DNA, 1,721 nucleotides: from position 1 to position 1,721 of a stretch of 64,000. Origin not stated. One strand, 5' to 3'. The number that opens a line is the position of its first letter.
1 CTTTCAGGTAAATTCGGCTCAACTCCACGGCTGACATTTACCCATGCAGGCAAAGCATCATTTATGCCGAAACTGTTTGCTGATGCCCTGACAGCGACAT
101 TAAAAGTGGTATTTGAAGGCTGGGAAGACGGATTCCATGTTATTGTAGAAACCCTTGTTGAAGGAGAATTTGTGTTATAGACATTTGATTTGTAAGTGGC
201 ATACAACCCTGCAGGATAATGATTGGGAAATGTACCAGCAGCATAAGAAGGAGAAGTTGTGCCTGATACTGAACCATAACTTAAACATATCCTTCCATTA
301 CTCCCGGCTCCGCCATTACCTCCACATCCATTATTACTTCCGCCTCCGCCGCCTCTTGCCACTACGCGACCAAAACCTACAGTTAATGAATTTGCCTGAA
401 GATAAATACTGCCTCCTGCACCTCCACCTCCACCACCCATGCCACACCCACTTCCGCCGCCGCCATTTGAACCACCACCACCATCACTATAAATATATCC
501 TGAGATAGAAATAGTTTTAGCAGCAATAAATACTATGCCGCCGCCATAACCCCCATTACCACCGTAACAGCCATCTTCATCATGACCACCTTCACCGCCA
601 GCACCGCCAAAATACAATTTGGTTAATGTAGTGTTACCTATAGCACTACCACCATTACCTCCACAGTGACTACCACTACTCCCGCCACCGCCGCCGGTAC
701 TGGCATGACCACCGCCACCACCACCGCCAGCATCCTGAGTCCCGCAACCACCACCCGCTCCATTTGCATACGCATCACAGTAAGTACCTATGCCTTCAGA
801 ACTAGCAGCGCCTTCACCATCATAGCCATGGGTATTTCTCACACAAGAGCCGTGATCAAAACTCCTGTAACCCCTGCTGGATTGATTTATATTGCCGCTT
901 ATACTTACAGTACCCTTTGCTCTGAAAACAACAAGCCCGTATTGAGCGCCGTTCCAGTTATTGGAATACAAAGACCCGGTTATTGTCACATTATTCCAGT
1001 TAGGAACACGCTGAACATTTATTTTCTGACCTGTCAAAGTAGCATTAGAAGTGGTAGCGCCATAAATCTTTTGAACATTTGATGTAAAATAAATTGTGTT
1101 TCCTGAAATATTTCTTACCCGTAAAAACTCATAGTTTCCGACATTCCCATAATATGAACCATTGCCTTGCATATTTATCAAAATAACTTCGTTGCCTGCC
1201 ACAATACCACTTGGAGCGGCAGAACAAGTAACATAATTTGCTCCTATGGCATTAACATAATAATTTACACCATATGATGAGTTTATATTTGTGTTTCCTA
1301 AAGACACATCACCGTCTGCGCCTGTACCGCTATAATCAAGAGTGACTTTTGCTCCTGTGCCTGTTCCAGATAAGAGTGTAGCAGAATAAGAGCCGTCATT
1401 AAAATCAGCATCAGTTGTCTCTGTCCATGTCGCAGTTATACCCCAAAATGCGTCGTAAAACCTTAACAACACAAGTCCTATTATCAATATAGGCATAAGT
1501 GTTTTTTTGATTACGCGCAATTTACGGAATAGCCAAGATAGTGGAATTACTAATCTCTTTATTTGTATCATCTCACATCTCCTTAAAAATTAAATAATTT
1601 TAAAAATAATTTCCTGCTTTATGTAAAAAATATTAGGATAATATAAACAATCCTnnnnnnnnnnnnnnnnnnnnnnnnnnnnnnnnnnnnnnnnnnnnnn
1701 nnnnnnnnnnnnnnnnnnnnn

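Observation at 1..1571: Glycine/cysteine-rich repeat surface protein running off the window edge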

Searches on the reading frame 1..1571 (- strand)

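Call 4: search_protein_families(library=pfam, proteins=[window:1-1571:-], max_evalue=10)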
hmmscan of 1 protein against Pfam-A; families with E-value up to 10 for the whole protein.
window:1-1571:- (523 aa): 0 families

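Call 5: search_protein_families(library=ncbifam, proteins=[window:1-1571:-], max_evalue=10)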
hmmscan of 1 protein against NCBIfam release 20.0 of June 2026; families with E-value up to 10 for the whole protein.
window:1-1571:- (523 aa): 1 family
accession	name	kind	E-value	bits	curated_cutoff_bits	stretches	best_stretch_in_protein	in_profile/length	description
NF047640.1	gliding_AgmC_N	equivalog_domain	5.8e-24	84.8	275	1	142-441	103-403/412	adventurous gliding motility protein AgmC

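Call 7: search_solved_structures(query=window:1-1571:-, max_evalue=10)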
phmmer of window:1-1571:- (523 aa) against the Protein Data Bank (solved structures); distinct sequences matched with E-value up to 10: 5.
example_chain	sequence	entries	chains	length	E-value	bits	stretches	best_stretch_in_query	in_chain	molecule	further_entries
9dbf_A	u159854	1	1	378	0.069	15.2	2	363-389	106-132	Tet4 Variant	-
9dbd_A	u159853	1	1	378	0.069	15.2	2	363-389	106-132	Tet4 Variant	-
4lad_B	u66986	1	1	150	2.9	9.8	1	265-309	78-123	E3 ubiquitin-protein ligase AMFR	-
21kr_C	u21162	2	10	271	4.1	9.3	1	359-407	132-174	Frizzled-8,Peptidyl-prolyl cis-trans isomerase FKBP1A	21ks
6nhj_J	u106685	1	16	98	4.9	9.1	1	362-390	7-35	Small capsomere-interacting protein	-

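Call 8: find_homologous_proteins(query=window:1-1571:-)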
Query window:1-1571:- (523 aa): 96 proteins with E <= 0.001 among 8000 candidates.
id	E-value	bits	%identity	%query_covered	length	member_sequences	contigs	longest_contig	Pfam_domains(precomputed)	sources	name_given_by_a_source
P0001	1.8e-67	247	43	73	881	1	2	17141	PF19077.7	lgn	-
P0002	8.5e-64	234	53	34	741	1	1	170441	-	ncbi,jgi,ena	ncbi:MAG: hypothetical protein WC947_04525 [Elusimicrobiota bacterium]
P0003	2.3e-54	203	42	74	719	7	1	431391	PF19081.7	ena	-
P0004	6.0e-51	192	54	34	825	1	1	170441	-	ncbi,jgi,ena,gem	ncbi:MAG: hypothetical protein WC947_04465 [Elusimicrobiota bacterium]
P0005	6.8e-42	162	51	19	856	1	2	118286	PF21722.5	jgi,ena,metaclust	metaclust:\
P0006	2.7e-40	157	37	66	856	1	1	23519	PF11617.14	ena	-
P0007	3.0e-37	147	50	28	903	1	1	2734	PF01833.31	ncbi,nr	ncbi:MAG TPA: IPT/TIG domain-containing protein, partial [Verrucomicrobiae bacterium]|nr:IPT/TIG dom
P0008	9.3e-37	145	46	30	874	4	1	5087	-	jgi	jgi:hypothetical protein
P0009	1.6e-35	141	33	50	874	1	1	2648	PF01833.31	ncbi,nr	ncbi:MAG TPA: IPT/TIG domain-containing protein, partial [Kiritimatiellia bacterium]|nr:IPT/TIG doma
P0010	5.2e-34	136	36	63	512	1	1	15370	PF04885.20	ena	-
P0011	1.7e-33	134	-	-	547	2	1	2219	PF01833.31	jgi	-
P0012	2.7e-32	130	44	27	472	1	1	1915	PF13948.12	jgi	jgi:cysteine-rich repeat protein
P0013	1.5e-31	128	43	22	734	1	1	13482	-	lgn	-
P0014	3.5e-30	123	36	29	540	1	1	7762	PF07963.18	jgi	jgi:prepilin-type N-terminal cleavage/methylation domain-containing protein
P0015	4.5e-29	120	-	-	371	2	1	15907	-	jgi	jgi:hypothetical protein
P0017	1.0e-26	112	36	47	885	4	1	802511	-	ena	-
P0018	5.5e-26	110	32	29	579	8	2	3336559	-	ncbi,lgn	-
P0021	3.9e-24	104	40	29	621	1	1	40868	-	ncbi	-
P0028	9.4e-21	92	-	-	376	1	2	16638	-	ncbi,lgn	-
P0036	1.3e-18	85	41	20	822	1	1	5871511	-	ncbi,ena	-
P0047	1.2e-14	72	42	17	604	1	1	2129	-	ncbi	-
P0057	4.6e-13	67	37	39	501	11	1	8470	PF22544.3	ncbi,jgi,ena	jgi:hypothetical protein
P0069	4.8e-10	57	-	-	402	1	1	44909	-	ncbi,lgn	-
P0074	9.2e-9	53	-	-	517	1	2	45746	-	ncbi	-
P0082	3.1e-6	44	38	21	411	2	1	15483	-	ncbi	-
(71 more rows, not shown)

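Call 13: find_related_loci(query=window:1-1571:-, collection=genome_contigs, flank=10000)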
Query window:1-1571:- (523 aa) in genome_contigs; peptide patterns used: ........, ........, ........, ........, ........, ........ (x = any residue, [..] = any of these).
82 stretches matched a pattern; 1 encode a relative of the query (tblastn E <= 1e-3); 1 distinct loci.
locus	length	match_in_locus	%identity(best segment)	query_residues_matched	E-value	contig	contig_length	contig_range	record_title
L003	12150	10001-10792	40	73-324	1e-17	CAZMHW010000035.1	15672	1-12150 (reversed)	MAG TPA_asm: uncultured Akkermansia sp. isolate SRP296810_co1_341 genome assembly, contig: NODE_4039_length_15672_cov_3.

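Call 23: search_protein_families(library=pfam, proteins=[P0001, P0002, P0003, P0004, P0005, P0006, P0010, P0014, P0017, P0036], max_evalue=0.01)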
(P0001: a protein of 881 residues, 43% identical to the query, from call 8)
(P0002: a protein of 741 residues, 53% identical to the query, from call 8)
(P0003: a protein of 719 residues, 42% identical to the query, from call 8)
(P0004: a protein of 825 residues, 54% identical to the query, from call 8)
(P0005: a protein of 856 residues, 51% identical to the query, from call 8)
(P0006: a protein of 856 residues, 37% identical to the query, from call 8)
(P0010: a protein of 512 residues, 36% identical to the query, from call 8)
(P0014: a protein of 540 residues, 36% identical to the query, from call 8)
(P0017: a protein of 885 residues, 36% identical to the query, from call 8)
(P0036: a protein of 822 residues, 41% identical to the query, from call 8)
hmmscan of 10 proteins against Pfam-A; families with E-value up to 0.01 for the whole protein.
P0001 (881 aa): 1 family
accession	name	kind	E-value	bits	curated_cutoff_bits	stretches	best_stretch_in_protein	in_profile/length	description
PF19077.6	Big_13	-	5e-06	27.4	27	1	432-484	43-99/102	Bacterial Ig-like domain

P0002 (741 aa): 0 families

P0003 (719 aa): 1 family
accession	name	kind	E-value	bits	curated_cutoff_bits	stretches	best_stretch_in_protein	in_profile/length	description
PF19081.6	Ig_7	-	7e-07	29.9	27.3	1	492-555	1-67/84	Ig-like domain CHU_C associated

P0004 (825 aa): 0 families

P0005 (856 aa): 1 family
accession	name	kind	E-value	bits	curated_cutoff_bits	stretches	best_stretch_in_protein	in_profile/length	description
PF21722.4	Gly_rich_2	-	2e-15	57.9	24.3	1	119-360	7-225/226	Glycine-rich domain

P0006 (856 aa): 1 family
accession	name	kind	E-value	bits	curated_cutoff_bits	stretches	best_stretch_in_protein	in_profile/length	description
PF11617.13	Cu-binding_MopE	-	3.5e-56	187.5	27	6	49-78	1-30/30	Putative metal-binding motif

P0010 (512 aa): 1 family
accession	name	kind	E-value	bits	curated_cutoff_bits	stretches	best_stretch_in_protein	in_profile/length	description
PF04885.19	Stig1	-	1.6e-09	38.5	24.1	2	41-87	37-83/85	Stigma-specific STIG1-like protein family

P0014 (540 aa): 1 family
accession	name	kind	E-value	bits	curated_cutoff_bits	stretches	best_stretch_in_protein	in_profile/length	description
PF07963.17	N_methyl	-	1.5e-07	31.1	21.2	1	2-28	1-27/27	Prokaryotic N-terminal methylation motif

P0017 (885 aa): 1 family
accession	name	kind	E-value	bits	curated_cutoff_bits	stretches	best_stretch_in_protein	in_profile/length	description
PF11038.14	DGF-1_5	-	0.0051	17.3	25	0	591-657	50-119/120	Dispersed gene family protein 1, region 4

P0036 (822 aa): 0 families

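Call 24: predict_structure(alignment_id=A1)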
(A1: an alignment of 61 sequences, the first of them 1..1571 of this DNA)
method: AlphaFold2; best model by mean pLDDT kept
length: 523 residues; sequences in the alignment: 61
mean_pLDDT: 80.1   pTM: 0.76
mean pLDDT of the five models: 80.1, 79.2, 78.9, 78.8, 78.4
residues with pLDDT >= 90: 292; 70-90: 65; 50-70: 91; < 50: 75
segments of 3 or more residues with pLDDT < 50: 1-10, 36-54, 56-78, 451-463, 503-506
pLDDT, mean of each block of 10 residues (from residue 1): 40 52 52 53 35 42 35 47 91 93 93 96 93 91 94 96 91 86 96 97 96 96 98 94 87 81 61 92 96 95 94 94 96 90 98 97 98 85 98 96 98 94 98 96 86 43 54 57 52 62 53 64 56
secondary structure, 60 per line:
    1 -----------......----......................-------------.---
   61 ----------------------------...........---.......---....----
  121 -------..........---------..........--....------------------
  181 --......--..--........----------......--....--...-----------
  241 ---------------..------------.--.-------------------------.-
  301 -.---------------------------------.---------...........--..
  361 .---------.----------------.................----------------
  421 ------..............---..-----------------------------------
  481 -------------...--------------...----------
elements in order: H12-17 H22-43 E89-95 H96-99 E103-109 E113-116 E128-137 E147-156 E159-162 E183-188 E195-202 E213-218 E221-224 E227-229 E346-356 E359-361 E388-404 E427-440 E494-496 E511-513

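Call 36: fold_search(model_id=the predicted structure, library=pdb)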
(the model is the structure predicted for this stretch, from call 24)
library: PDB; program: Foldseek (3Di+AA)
matches with E <= 10: 632; with E <= 0.001: 5
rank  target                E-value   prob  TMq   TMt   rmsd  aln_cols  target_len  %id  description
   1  4y9v_A                1.0e-04  0.80  0.14  0.13  18.3       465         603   11  Gp54 tailspike of Acinetobacter baumannii bacteriophage AP22 in complex with A. baumannii capsular saccharide (released 2017-02-01)
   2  4ru4_B                1.7e-04  0.66  0.13  0.11  18.7       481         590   10  Crystal structure of the tailspike protein gp49 from Pseudomonas phage LKA1 (released 2015-11-18)
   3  4ru4_A                2.9e-04  0.72  0.14  0.13  15.7       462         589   11  Crystal structure of the tailspike protein gp49 from Pseudomonas phage LKA1 (released 2015-11-18)
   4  4ru5_A                3.8e-04  0.54  0.13  0.12  19.2       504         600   10  Crystal Structure of the Pseudomonas phage phi297 tailspike gp61 (released 2015-11-18)
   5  4ru5_C                6.1e-04  0.51  0.14  0.12  18.8       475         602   10  Crystal Structure of the Pseudomonas phage phi297 tailspike gp61 (released 2015-11-18)
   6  8bke_AAA              2.5e-03  0.30  0.12  0.15  21.0       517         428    9  Crystal structure of the Klebsiella phage KP34p57 capsular depolymerase (released 2023-08-30)
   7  9k4a_A                3.3e-03  0.77  0.14  0.12  15.5       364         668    7  Cryo-EM structure of depolymerase S2-4 from Klebsiella phage K64-1 (released 2026-03-25)
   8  7vul_B                3.3e-03  0.57  0.14  0.12  17.2       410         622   12  Structure of Klebsiella Phage P560 depolymerase (released 2022-11-16)
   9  7vul_A                3.3e-03  0.47  0.13  0.11  14.7       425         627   10  Structure of Klebsiella Phage P560 depolymerase (released 2022-11-16)
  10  9n71_A                6.6e-03  1.00  0.12  0.23   4.2        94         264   19  Tail tube structure of Acinetobacter baumannii phage Mystique (released 2025-03-19)
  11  9beh_A                9.0e-03  0.77  0.17  0.15  11.0       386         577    8  Structure of GH110A in complex with galactose-6-sulfate (released 2025-08-27)
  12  9bev_A                2.7e-02  0.63  0.18  0.16  12.5       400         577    8  Structure of GH110A in complex with a lambda-carrageenan oligosaccharide (released 2025-08-27)
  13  8vjh_D                3.0e-02  1.00  0.11  0.21   4.0        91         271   20  Cryo-EM of tail-tip of bacteriophage Chi (released 2024-10-02)
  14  3gvj_A                3.4e-02  0.91  0.11  0.09   5.8        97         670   15  Crystal structure of an endo-neuraminidaseNF mutant (released 2010-03-02)
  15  3ju4                  3.7e-02  0.80  0.10  0.08   6.2        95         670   13  Crystal Structure Analysis of EndosialidaseNF at 0.98 A Resolution (released 2010-02-02)
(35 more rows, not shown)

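Call 37: search_solved_structures(query=A1, max_evalue=1)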
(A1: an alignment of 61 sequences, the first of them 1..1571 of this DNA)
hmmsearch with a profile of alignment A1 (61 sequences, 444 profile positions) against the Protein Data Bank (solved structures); distinct sequences matched with E-value up to 1: 26.
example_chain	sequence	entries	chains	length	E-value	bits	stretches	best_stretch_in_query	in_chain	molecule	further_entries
9n71_B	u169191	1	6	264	0.011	17.6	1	47-111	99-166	Tail tube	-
9bgy_A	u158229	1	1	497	0.013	17.4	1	158-273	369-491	Aspartate transporter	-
5w4l_G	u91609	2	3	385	0.16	13.8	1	328-402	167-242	clade A/E 93TH057 HIV-1 gp120 core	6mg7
6oej_G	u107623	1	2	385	0.16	13.8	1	328-402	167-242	clade A/E 93TH057 HIV-1 gp120 core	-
6one_A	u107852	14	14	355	0.18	13.6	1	328-404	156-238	clade A/E 93TH057 HIV-1 gp120 core | HIV-1 LM/HT Clade A/E CRF01 gp120 | HIV-1 LM/HT Clade A/E CRF01 gp120 core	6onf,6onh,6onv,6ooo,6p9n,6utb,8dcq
5f9o_G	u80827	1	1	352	0.18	13.6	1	328-402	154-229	clade A/E 93TH057 HIV-1 gp120 core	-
3ngb_G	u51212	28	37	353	0.19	13.6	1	328-402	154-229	Envelope glycoprotein gp160 | HIV-1 Clade AE strain 93TH057 gp120 | HIV-1 clade A/E 93TH057 gp120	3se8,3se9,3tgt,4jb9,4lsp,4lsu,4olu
5kjr_G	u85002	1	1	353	0.19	13.6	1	328-402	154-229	clade A/E 93TH057 HIV-1 gp120 core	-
4dko_A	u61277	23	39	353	0.19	13.6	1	328-402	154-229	HIV-1 gp120 core | clade A/E 93TH057 HIV-1 gp120 core | HIV-1 CLADE A/E 93TH057 (H375S) GP120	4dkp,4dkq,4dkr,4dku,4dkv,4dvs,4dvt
6mfp_G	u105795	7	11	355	0.19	13.5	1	328-402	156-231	clade A/E 93TH057 HIV-1 gp120 core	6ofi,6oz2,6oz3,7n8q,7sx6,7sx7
3u7y_G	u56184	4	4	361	0.19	13.5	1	328-402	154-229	Envelope glycoprotein gp160 | gp120 | clade A/E 93TH057 HIV-1 gp120 core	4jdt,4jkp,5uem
6usw_A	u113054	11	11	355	0.19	13.5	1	328-402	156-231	HIV-1 LM/HS clade A/E CRF01 gp120 core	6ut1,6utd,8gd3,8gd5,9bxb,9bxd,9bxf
4p9h_G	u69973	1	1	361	0.22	13.3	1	328-402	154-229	Envelope glycoprotein gp160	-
9dbd_A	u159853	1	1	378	0.23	13.3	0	202-235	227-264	Tet4 Variant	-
9dbf_A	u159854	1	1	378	0.23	13.3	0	202-235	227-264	Tet4 Variant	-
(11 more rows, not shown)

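Call 38: search_protein_families(library=phrogs, proteins=[window:1-1571:-], max_evalue=1)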
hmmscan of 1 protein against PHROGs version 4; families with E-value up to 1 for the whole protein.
window:1-1571:- (523 aa): 0 families

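Call 40: find_encoding_contigs(protein=P0004, flank=10000, max_places=2)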
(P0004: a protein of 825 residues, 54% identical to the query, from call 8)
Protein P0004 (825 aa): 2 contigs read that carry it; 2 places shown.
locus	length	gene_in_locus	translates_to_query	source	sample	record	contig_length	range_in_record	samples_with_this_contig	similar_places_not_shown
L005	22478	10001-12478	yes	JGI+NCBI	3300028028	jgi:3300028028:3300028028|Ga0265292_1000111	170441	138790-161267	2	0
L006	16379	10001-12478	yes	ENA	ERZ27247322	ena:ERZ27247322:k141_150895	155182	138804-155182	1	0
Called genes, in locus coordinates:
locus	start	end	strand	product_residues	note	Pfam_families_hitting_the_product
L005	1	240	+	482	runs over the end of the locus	PF00512:HisKA, PF02518:HATPase_c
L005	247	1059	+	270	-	PF01261:AP_endonuc_2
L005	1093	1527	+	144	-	PF00072:Response_reg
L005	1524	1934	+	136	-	PF00072:Response_reg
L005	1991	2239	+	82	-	PF08765:Mor (weak)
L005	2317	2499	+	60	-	-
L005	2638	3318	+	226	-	PF01209:Ubie_methyltran, PF13489:Methyltransf_23, PF05175:MTS (weak), PF13847:Methyltransf_31, PF08241:Methyltransf_11, PF08242:Methyltransf_12, PF13649:Methyltransf_25, PF20922:Anamorsin_N (weak)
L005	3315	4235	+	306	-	PF01040:UbiA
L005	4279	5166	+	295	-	PF00348:polyprenyl_synt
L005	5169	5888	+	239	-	PF04264:YceI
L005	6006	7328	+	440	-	PF07396:Porin_O_P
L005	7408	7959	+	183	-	PF03364:Polyketide_cyc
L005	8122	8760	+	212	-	PF00072:Response_reg, PF00196:GerE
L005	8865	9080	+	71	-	PF08281:Sigma70_r4_2 (weak), PF00196:GerE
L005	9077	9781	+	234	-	PF00072:Response_reg, PF00486:Trans_reg_C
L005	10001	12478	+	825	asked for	-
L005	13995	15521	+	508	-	PF21722:Gly_rich_2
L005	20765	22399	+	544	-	PF21722:Gly_rich_2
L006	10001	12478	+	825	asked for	-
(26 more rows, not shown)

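Call 41: find_encoding_contigs(protein=P0003, flank=8000, max_places=2)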
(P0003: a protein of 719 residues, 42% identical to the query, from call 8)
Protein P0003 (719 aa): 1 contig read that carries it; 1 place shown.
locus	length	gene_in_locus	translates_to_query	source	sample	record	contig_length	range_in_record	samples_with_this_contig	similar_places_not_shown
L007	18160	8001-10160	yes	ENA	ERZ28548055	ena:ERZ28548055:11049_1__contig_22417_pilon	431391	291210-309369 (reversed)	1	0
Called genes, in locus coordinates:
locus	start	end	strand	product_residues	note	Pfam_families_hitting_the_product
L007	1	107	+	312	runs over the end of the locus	PF19420:DDAH_eukar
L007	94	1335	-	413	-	-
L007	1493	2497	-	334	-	PF00106:adh_short (weak), PF04321:RmlD_sub_bind, PF01073:3Beta_HSD, PF01370:Epimerase, PF02719:Polysacc_synt_2, PF07993:NAD_binding_4 (weak), PF13460:NAD_binding_10, PF16363:GDP_Man_Dehyd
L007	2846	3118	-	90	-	PF05164:ZapA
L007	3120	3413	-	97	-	-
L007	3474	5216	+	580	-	PF01551:Peptidase_M23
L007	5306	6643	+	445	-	PF13638:PIN_4, PF02562:PhoH, PF13604:AAA_30 (faint)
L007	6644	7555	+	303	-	PF01882:DUF58, PF13519:VWA_2 (weak)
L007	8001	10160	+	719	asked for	PF19081:Ig_7 (weak)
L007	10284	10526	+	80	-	-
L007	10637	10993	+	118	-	-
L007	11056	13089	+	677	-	PF19081:Ig_7 (faint), PF18962:Por_Secre_tail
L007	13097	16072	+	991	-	PF13385:Laminin_G_3, PF19081:Ig_7 (faint), PF13385:Laminin_G_3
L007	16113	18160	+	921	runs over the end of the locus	PF17963:Big_9 (faint), PF18911:PKD_4 (faint), PF19081:Ig_7 (faint), PF22352:K319L-like_PKD (faint), PF06832:BiPBP_C (faint), PF18962:Por_Secre_tail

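Call 43: search_protein_families(library=ncbifam, alignment_id=A1, max_evalue=0.001)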
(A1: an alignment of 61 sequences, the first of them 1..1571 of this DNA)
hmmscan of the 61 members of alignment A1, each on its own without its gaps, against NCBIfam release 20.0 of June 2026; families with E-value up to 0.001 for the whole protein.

A. member 1, window:1-1571:- (523 aa): 1 family
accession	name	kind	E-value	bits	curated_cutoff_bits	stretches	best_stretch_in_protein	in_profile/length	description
NF047640.1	gliding_AgmC_N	equivalog_domain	5.8e-24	84.8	275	1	142-441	103-403/412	adventurous gliding motility protein AgmC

B. families by the number of members that match (of 61 scanned): 12 families
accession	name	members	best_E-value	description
NF047640.1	gliding_AgmC_N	56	3.8e-63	adventurous gliding motility protein AgmC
TIGR04131.1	Bac_Flav_CTERM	2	1.7e-09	T9SS type B sorting domain-containing protein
NF058597.1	CoaZ_rpt_PGGG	1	4.4e-28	choice-of-anchor Z repeating domain-containing protein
NF041328.1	C_rich_MXAN6577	1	1.3e-20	MXAN_6577-like cysteine-rich protein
TIGR02232.1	myxo_disulf_rpt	1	8.5e-14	cysteine-rich acidic repeat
TIGR01710.1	typeII_sec_gspG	1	2.3e-10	type II secretion system major pseudopilin GspG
TIGR01708.2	typeII_sec_gspH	1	2.2e-06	type II secretion system minor pseudopilin GspH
NF012200.0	choice_anch_D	1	2.5e-06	choice-of-anchor D domain-containing protein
TIGR02532.1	IV_pilin_GFxxxE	1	5.7e-06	prepilin-type N-terminal cleavage/methylation domain-containing protein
NF007862.0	PRK10574.1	1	4.2e-05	prepilin peptidase-dependent pilin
NF041775.1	typeIV_PilA_Myxo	1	4.8e-05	type IV pilin protein PilA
NF058554.1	BT_3328_fam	1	0.0007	BT3328 family hyaluronic acid endo-lyase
